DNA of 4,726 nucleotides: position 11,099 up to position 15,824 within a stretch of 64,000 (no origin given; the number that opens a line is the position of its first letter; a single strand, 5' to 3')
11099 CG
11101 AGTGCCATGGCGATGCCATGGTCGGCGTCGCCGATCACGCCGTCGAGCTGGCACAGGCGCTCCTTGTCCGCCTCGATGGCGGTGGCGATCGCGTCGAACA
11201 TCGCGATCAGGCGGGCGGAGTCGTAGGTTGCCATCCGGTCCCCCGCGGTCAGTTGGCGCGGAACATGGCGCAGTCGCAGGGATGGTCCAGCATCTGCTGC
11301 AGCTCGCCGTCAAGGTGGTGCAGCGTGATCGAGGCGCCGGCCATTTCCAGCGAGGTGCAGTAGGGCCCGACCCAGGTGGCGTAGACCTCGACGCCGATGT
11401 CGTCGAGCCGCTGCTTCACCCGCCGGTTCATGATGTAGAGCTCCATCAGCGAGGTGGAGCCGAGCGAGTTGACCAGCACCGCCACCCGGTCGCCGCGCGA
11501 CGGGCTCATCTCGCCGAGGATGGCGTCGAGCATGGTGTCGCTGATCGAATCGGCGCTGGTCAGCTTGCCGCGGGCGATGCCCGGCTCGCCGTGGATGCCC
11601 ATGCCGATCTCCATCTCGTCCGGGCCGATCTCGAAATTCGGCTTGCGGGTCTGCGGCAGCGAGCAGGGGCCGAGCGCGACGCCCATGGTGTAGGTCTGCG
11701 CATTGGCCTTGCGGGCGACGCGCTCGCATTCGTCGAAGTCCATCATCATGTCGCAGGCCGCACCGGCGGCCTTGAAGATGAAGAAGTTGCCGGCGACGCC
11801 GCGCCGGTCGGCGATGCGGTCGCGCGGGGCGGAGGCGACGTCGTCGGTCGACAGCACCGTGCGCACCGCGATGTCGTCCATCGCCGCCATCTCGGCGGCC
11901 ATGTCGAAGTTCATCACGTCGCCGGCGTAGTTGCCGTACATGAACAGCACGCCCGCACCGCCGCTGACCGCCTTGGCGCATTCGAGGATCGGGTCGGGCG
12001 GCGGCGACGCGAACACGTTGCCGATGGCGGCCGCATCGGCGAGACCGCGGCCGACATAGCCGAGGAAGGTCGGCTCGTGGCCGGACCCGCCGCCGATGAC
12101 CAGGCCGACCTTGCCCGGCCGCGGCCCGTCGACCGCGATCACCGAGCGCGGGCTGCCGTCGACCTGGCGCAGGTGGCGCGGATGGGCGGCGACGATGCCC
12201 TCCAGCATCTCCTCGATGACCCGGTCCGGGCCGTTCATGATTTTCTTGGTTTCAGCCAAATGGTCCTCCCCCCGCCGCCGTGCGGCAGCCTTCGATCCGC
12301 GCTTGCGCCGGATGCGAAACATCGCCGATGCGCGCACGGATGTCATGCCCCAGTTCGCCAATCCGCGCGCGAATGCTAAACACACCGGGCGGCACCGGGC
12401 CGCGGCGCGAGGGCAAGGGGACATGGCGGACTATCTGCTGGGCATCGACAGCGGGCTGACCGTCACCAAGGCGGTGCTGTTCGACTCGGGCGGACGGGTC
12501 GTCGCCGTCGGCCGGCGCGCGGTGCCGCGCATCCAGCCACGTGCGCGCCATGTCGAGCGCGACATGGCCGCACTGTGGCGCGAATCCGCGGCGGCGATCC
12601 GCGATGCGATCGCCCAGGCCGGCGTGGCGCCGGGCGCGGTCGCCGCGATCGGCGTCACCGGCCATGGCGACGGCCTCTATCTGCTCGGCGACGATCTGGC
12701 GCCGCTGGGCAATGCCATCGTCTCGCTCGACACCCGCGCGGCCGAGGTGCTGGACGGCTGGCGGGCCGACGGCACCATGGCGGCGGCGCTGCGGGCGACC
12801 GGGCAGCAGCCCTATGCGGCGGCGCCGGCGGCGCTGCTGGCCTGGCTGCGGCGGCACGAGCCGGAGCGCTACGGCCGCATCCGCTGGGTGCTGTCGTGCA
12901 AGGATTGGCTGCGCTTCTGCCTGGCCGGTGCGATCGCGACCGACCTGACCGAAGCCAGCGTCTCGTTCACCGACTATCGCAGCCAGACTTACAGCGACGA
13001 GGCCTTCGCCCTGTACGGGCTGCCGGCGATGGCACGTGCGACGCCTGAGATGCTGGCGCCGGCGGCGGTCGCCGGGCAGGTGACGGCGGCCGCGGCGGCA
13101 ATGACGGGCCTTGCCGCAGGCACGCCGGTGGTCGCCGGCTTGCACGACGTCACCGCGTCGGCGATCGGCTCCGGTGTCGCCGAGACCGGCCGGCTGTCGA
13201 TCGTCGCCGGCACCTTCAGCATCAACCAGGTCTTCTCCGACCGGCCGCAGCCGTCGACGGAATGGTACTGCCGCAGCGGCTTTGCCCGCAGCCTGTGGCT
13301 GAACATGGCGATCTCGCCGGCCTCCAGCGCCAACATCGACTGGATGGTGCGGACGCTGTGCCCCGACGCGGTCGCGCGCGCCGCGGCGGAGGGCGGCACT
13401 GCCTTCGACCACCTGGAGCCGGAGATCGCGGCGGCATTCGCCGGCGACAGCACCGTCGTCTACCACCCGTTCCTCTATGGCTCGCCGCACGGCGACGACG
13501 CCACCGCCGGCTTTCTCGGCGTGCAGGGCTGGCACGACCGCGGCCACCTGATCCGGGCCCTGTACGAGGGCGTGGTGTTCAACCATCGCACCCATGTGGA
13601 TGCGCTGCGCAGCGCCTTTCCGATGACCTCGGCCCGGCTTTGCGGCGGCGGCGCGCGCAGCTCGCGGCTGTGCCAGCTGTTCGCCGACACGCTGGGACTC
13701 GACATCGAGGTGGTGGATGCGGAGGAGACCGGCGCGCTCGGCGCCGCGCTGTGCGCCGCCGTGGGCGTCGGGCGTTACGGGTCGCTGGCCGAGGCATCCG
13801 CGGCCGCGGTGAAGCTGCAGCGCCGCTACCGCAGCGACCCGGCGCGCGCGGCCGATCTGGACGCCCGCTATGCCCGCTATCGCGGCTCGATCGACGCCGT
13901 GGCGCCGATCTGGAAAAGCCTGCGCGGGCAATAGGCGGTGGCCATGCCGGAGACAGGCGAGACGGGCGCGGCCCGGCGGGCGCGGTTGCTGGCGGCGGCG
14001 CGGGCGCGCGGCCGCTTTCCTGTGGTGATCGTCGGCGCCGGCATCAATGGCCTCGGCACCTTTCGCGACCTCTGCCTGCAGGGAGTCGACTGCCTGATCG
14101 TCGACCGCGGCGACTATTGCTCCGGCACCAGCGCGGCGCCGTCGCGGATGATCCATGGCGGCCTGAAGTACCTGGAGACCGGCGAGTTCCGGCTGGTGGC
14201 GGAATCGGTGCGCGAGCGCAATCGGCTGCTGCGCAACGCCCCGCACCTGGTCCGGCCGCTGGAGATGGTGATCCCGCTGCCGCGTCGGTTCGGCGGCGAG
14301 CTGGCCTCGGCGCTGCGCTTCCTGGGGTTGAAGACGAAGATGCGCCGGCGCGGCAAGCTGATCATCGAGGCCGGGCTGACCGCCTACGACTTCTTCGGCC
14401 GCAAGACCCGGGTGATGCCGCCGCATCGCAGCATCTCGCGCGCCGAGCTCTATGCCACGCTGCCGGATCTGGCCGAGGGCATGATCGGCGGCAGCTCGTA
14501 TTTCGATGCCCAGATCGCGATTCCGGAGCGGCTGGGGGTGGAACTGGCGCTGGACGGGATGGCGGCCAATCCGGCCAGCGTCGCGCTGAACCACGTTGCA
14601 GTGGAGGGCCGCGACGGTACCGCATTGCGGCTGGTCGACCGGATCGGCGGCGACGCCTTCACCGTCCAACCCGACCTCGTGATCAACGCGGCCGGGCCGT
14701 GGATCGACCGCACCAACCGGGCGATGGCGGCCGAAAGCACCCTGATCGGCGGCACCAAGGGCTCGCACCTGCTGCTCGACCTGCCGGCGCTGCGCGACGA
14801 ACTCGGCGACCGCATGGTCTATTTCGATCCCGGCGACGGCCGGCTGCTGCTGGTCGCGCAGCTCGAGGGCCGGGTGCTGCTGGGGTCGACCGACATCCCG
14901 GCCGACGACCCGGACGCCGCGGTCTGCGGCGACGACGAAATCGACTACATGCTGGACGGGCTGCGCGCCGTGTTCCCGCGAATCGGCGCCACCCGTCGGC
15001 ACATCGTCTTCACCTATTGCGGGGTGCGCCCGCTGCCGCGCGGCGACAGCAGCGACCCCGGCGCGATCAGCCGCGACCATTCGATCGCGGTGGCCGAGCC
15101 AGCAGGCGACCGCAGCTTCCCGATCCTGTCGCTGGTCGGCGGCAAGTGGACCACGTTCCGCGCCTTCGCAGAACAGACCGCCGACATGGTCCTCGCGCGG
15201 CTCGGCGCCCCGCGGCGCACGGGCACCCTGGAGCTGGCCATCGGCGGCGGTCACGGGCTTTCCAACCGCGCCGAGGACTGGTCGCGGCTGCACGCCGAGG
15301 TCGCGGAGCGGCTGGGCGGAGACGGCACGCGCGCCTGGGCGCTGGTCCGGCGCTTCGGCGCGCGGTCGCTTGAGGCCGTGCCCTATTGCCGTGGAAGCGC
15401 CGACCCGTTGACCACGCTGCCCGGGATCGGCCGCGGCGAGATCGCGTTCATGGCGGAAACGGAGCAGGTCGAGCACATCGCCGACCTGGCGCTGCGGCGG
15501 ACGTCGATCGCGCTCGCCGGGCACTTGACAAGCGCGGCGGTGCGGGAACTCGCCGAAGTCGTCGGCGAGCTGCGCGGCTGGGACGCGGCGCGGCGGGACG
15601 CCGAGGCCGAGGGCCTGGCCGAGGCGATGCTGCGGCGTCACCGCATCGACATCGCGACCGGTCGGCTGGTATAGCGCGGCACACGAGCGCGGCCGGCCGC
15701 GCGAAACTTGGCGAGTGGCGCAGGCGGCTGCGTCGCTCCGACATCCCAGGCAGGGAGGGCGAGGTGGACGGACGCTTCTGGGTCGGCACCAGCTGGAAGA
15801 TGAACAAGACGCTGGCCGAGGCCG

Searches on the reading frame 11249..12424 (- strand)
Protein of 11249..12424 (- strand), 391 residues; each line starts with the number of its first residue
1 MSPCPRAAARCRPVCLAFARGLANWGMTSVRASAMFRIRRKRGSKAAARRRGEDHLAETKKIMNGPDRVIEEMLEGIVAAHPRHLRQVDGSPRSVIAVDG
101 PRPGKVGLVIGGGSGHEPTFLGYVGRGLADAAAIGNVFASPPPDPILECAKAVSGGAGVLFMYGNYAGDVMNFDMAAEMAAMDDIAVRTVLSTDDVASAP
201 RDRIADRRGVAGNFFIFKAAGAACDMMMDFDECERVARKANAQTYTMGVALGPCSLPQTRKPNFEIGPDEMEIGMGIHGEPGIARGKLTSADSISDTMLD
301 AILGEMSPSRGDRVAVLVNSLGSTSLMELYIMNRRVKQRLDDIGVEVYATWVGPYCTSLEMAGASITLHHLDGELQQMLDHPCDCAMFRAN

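Call 74: search_protein_families(library=pfam, proteins=[window:11249-12424:-])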
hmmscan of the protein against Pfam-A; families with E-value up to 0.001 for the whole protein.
window:11249-12424:- (391 aa): 1 family
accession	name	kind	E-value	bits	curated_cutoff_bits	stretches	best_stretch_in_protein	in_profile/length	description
PF02733.22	Dak1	-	1.8e-120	402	31.4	1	75-385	1-311/313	Dak1 domain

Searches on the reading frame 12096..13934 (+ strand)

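Call 74: search_protein_families(library=pfam, proteins=[window:12096-13934:+])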
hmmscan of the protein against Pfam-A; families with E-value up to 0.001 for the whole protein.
window:12096-13934:+ (612 aa): 3 families
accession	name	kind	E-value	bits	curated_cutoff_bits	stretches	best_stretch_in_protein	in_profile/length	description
PF00370.27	FGGY_N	-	9.8e-55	186.2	28.8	1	113-358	1-245/245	FGGY family of carbohydrate kinases, N-terminal domain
PF02782.22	FGGY_C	-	4.2e-23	82.6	27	1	368-557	2-197/198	FGGY family of carbohydrate kinases, C-terminal domain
PF01869.26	BcrAD_BadFG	-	1.5e-05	25.1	31.5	1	115-195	1-75/271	BadF/BadG/BcrA/BcrD ATPase family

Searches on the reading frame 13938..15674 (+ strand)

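Call 74: search_protein_families(library=pfam, proteins=[window:13938-15674:+])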
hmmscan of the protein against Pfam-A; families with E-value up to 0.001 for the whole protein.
window:13938-15674:+ (578 aa): 3 families
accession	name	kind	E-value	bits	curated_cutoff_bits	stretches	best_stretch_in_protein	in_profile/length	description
PF01266.30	DAO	-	3.1e-38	132.7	27.9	1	29-370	2-317/353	FAD dependent oxidoreductase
PF16901.10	DAO_C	-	8.4e-15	55.2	31.4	1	430-553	3-126/126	C-terminal domain of alpha-glycerophosphate oxidase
PF13450.12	NAD_binding_8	-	6.6e-05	23.5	21.9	1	31-67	1-37/68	NAD(P)-binding Rossmann-like domain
